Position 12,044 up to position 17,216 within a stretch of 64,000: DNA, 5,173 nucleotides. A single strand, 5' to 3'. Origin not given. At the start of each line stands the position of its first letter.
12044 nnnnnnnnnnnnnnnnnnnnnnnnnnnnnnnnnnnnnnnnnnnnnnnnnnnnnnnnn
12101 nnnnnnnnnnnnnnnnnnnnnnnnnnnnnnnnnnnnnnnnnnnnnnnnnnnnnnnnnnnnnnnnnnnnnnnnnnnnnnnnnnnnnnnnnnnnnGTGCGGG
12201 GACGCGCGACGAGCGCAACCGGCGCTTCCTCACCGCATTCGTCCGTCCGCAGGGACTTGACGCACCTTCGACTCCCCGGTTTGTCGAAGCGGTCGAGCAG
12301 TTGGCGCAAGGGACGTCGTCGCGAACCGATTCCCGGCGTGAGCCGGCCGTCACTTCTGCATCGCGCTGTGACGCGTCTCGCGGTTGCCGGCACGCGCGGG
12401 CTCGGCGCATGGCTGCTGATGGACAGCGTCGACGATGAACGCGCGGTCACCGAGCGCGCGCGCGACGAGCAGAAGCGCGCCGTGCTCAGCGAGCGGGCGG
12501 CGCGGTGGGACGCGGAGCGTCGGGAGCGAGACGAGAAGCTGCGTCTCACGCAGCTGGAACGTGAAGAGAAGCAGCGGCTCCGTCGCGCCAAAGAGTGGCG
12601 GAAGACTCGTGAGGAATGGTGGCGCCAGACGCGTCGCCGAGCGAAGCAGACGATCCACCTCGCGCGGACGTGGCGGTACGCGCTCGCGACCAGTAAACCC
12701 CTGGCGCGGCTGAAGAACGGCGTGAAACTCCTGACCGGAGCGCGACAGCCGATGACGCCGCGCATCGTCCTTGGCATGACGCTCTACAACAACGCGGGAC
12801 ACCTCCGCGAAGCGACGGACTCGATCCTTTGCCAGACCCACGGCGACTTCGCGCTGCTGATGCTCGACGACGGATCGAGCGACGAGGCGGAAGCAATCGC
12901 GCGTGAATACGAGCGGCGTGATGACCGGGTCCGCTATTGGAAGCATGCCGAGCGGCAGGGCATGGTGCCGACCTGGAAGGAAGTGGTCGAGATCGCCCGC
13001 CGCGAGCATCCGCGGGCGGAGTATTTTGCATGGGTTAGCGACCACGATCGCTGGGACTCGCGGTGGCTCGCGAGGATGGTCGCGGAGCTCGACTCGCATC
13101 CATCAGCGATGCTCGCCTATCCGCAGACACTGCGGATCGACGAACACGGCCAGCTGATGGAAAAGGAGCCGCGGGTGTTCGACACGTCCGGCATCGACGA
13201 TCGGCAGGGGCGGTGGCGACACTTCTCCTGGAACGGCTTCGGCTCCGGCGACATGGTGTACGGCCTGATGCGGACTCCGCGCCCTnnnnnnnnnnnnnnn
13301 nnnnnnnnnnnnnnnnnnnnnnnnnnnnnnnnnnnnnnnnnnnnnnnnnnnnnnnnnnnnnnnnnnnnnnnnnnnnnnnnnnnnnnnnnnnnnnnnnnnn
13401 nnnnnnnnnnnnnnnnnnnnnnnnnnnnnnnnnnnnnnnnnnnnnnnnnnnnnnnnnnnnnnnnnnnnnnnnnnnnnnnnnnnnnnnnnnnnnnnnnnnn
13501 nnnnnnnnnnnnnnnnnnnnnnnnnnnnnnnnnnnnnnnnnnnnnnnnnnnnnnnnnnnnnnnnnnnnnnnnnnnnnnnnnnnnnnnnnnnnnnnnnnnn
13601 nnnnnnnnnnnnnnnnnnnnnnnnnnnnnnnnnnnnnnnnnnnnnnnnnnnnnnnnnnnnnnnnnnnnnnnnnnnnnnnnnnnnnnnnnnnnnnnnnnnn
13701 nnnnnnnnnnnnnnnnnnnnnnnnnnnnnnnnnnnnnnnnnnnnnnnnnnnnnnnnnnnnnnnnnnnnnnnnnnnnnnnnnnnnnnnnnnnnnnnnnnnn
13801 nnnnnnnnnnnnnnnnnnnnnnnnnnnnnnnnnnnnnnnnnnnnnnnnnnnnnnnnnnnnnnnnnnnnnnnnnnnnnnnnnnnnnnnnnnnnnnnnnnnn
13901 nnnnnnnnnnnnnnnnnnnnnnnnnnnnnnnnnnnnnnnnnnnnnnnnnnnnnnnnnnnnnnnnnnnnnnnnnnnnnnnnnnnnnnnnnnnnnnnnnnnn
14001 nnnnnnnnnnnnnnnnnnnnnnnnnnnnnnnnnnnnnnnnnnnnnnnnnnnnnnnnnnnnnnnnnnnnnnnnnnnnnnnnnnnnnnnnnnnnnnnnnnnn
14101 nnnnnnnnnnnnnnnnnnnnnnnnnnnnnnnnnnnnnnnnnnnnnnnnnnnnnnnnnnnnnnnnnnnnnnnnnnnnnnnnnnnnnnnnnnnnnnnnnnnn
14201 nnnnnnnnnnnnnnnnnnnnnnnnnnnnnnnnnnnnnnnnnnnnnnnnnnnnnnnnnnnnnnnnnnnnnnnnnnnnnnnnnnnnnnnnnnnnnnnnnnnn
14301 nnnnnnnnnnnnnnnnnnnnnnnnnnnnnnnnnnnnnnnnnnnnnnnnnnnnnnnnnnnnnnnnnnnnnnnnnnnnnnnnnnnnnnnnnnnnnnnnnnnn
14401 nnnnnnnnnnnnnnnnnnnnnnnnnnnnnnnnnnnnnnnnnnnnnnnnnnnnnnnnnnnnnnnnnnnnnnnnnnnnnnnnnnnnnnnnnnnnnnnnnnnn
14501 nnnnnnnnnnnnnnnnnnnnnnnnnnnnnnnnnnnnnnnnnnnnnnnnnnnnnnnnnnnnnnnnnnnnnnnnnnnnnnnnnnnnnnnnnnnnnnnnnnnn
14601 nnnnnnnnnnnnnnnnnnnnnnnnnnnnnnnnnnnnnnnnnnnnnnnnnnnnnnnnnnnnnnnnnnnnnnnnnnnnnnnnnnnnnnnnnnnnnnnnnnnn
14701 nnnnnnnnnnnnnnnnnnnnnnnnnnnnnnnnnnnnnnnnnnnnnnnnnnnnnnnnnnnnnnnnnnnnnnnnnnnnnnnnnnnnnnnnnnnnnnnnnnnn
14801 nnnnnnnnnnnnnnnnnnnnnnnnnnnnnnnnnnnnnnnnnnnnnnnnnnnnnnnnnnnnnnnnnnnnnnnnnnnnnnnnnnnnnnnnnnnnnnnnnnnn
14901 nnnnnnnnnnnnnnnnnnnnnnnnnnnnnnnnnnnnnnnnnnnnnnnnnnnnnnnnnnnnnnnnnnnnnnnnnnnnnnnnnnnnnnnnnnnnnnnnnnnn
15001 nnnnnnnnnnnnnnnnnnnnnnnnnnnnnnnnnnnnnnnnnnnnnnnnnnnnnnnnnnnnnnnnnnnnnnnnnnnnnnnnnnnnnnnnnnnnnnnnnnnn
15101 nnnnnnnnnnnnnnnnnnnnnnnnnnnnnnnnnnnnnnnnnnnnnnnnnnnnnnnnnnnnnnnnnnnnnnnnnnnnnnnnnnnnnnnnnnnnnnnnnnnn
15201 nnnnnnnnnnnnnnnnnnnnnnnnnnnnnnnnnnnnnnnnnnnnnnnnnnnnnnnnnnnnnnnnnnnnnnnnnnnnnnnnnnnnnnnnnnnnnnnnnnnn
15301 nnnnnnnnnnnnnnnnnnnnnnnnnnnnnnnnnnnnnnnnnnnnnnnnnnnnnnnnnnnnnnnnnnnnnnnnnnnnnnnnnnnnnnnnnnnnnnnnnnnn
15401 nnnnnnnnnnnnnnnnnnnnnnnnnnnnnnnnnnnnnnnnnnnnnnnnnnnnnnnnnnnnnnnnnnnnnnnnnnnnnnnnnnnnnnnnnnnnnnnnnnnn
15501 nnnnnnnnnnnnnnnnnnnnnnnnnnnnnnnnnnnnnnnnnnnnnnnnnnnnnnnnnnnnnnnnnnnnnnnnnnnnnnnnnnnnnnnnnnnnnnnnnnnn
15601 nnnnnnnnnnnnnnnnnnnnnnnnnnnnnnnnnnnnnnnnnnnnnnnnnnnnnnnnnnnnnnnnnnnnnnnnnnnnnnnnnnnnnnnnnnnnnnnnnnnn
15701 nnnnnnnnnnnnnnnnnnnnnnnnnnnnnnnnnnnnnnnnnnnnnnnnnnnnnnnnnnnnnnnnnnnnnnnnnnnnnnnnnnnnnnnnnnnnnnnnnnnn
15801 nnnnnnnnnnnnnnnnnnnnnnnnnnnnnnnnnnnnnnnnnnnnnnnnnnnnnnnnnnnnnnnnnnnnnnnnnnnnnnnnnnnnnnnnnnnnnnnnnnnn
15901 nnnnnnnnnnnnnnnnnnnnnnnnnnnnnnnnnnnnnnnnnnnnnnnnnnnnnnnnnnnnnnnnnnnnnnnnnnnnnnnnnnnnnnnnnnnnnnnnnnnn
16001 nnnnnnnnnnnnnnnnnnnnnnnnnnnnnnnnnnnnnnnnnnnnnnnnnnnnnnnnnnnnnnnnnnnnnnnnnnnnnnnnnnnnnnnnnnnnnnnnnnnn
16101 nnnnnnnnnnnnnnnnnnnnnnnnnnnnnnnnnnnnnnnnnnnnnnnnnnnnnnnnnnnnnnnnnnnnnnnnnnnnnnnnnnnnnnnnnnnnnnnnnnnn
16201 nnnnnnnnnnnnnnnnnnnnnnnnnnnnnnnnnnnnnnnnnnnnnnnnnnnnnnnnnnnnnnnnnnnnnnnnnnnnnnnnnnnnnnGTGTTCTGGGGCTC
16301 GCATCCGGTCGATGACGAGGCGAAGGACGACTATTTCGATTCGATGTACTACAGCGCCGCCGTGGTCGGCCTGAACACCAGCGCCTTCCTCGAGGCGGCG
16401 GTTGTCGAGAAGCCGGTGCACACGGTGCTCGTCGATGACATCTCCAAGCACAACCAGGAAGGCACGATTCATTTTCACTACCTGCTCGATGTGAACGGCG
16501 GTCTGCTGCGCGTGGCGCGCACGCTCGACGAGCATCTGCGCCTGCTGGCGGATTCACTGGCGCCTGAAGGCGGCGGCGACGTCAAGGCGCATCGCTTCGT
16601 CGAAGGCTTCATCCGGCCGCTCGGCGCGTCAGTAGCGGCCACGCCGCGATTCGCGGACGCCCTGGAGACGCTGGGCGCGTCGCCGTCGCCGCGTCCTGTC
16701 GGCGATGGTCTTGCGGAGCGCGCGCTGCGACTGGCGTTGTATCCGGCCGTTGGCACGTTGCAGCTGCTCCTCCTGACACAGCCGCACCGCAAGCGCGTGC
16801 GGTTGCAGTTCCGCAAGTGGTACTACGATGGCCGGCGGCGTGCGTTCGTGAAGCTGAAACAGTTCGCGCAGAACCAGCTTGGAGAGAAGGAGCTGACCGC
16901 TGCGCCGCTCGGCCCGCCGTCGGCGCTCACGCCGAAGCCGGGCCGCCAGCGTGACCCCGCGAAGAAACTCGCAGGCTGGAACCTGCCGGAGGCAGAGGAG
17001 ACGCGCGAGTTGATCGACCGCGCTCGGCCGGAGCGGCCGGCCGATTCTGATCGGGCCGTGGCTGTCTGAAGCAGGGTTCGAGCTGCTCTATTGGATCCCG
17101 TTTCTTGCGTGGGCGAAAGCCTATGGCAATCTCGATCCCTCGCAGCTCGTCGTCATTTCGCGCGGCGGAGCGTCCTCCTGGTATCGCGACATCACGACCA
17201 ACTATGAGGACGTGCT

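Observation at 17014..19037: Second unplaceable multi-copy family (family B, five copies) interleaved with the nonulosonic-acid genes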

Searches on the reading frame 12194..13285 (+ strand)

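Call 22: search_protein_families(library=pfam, proteins=[window:12194-13285:+], max_evalue=0.01)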
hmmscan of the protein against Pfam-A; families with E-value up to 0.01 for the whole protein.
window:12194-13285:+ (364 aa): 1 family
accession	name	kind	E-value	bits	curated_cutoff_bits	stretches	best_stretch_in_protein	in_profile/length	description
PF00535.33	Glycos_transf_2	-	1.7e-18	67.5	23.3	1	195-322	4-126/168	Glycosyl transferase family 2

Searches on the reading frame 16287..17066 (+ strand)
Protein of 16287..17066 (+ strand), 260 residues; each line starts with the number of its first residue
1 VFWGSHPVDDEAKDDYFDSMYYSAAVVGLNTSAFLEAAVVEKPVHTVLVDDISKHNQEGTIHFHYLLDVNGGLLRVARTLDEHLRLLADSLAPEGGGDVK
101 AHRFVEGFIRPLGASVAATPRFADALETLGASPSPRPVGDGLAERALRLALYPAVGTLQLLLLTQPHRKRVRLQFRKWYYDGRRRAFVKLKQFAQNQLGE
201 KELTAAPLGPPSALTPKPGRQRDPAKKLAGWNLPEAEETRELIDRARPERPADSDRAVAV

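Call 22: search_protein_families(library=pfam, proteins=[window:16287-17066:+], max_evalue=0.01)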
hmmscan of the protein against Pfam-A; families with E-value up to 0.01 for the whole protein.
window:16287-17066:+ (260 aa): 0 families
